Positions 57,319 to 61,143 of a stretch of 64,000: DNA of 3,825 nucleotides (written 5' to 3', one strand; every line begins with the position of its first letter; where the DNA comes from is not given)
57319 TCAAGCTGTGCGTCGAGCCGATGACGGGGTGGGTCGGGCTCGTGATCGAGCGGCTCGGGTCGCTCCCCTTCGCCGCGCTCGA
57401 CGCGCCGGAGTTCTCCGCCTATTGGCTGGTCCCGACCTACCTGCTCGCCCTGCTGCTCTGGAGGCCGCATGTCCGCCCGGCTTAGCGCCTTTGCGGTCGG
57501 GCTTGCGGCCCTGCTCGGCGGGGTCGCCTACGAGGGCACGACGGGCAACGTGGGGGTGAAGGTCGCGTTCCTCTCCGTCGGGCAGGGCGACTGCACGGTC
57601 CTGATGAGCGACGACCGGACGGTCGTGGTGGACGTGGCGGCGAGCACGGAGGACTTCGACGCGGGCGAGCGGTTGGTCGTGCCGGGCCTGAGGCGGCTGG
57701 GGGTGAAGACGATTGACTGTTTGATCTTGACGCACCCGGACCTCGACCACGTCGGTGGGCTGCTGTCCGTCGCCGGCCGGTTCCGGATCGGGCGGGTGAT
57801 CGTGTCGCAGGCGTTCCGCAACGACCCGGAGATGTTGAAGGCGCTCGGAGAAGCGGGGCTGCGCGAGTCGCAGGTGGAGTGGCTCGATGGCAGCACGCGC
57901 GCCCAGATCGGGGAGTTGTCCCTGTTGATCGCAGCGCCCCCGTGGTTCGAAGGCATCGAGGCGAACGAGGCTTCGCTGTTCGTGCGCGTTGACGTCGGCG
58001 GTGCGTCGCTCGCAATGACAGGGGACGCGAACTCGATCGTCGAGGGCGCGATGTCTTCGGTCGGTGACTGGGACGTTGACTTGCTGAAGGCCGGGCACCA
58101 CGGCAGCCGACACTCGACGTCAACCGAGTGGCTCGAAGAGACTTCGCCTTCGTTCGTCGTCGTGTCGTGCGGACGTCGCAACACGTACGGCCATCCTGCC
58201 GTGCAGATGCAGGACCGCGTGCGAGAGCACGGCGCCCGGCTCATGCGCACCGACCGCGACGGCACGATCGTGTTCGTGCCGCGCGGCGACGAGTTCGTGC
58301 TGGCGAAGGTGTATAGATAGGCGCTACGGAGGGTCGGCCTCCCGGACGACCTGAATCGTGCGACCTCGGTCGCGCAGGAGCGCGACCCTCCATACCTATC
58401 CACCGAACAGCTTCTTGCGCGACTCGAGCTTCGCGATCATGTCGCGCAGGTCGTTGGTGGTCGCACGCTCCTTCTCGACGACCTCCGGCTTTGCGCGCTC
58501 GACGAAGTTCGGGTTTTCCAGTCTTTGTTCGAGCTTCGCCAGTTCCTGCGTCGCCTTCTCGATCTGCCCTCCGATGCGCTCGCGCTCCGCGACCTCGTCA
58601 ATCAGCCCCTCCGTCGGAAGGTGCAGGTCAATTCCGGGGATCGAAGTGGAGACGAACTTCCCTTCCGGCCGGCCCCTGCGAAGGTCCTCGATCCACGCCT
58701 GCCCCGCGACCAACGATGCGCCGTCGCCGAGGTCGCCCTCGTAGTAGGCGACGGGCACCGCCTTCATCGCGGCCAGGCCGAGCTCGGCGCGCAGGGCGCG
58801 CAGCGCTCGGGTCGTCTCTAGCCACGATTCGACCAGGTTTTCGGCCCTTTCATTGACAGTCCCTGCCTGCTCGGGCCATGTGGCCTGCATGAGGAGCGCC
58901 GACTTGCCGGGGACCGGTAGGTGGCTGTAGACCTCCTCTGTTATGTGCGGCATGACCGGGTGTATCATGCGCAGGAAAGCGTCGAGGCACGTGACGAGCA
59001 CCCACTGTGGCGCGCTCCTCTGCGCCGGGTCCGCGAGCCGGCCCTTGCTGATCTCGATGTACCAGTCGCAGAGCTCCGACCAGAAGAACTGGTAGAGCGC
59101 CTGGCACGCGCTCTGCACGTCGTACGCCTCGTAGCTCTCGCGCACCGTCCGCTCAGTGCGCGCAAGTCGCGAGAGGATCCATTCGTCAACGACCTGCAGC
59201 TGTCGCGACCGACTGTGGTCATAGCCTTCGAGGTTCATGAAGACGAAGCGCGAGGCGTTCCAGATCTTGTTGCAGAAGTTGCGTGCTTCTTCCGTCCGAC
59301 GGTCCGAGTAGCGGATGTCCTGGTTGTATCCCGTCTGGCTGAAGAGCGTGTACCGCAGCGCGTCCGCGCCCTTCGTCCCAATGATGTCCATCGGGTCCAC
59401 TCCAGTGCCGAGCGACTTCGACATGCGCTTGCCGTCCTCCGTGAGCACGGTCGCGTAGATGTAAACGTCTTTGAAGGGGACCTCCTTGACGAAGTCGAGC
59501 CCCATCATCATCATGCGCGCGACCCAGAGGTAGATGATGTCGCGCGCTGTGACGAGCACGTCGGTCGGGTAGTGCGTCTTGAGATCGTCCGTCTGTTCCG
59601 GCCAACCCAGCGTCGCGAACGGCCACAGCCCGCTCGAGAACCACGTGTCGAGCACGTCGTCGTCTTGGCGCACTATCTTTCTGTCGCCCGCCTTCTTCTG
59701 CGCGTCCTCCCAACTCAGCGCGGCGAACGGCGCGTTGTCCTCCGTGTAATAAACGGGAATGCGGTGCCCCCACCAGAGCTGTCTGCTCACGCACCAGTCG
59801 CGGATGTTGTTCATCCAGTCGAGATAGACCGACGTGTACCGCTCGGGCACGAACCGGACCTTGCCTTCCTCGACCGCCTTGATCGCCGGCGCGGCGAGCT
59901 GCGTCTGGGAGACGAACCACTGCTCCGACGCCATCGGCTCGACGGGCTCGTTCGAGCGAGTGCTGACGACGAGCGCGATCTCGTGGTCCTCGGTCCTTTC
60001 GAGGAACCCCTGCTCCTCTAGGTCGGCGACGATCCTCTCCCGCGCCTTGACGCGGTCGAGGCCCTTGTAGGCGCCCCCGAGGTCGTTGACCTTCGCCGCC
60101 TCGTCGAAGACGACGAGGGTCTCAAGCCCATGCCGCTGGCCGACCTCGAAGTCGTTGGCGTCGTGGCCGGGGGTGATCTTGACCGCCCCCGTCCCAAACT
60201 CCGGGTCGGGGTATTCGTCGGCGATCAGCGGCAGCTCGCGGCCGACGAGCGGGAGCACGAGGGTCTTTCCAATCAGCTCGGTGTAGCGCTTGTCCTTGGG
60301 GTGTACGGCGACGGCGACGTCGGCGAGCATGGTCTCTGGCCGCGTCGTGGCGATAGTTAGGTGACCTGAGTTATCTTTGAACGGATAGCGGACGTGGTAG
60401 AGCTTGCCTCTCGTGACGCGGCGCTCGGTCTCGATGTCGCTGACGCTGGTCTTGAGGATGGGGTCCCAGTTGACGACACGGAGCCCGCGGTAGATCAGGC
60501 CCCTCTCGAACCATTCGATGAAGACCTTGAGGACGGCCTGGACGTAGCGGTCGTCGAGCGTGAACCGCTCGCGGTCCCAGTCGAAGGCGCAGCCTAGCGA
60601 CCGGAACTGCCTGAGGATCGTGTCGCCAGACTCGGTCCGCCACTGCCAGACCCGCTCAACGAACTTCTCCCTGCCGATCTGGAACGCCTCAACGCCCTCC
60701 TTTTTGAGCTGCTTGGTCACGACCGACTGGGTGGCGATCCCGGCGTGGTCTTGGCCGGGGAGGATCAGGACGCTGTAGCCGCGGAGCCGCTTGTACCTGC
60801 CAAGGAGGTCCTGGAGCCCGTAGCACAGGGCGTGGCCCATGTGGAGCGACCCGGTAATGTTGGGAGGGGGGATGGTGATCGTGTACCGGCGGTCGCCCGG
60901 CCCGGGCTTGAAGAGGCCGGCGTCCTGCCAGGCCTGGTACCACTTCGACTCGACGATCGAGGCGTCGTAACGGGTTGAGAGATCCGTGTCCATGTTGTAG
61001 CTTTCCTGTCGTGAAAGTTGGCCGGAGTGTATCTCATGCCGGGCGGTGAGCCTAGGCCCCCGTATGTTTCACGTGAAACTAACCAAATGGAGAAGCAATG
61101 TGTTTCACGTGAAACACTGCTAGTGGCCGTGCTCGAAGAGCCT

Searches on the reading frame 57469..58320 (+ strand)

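Call 53: search_protein_families(library=pfam, proteins=[window:57469-58320:+], max_evalue=0.001)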
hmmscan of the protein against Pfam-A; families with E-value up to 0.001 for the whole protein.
window:57469-58320:+ (283 aa): 2 families
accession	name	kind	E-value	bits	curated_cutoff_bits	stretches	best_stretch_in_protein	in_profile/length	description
PF00753.33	Lactamase_B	-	2.5e-13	50.9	22.7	1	37-218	3-178/196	Metallo-beta-lactamase superfamily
PF12706.13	Lactamase_B_2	-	6.9e-07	29.5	27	1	63-213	11-169/200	Beta-lactamase superfamily domain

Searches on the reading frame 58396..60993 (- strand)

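Call 7: search_protein_families(library=pfam, proteins=[window:58396-60993:-], max_evalue=0.001)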
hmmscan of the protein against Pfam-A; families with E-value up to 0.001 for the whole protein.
window:58396-60993:- (865 aa): 6 families
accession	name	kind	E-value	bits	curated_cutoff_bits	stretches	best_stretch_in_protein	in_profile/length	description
PF00133.28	tRNA-synt_1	-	2.3e-128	429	22.7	1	17-562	1-413/414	tRNA synthetases class I (I, L, M and V)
PF08264.19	Anticodon_1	-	1.3e-37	129.4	25.1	1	603-746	1-144/148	Anticodon-binding domain of tRNA ligase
PF09334.17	tRNA-synt_1g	-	3.5e-20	72.6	20.1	2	507-572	311-376/391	tRNA synthetases class I (M)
PF10458.14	Val_tRNA-synt_C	-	2.5e-10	40.9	25.9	1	802-859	4-61/66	Valyl tRNA synthetase tRNA binding arm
PF13603.12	tRNA-synt_1_2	-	1.9e-06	28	25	1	242-300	86-144/185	Leucyl-tRNA synthetase, editing domain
PF01406.26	tRNA-synt_1e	-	2e-05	24.5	27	0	505-571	235-300/301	tRNA synthetases class I (C) catalytic domain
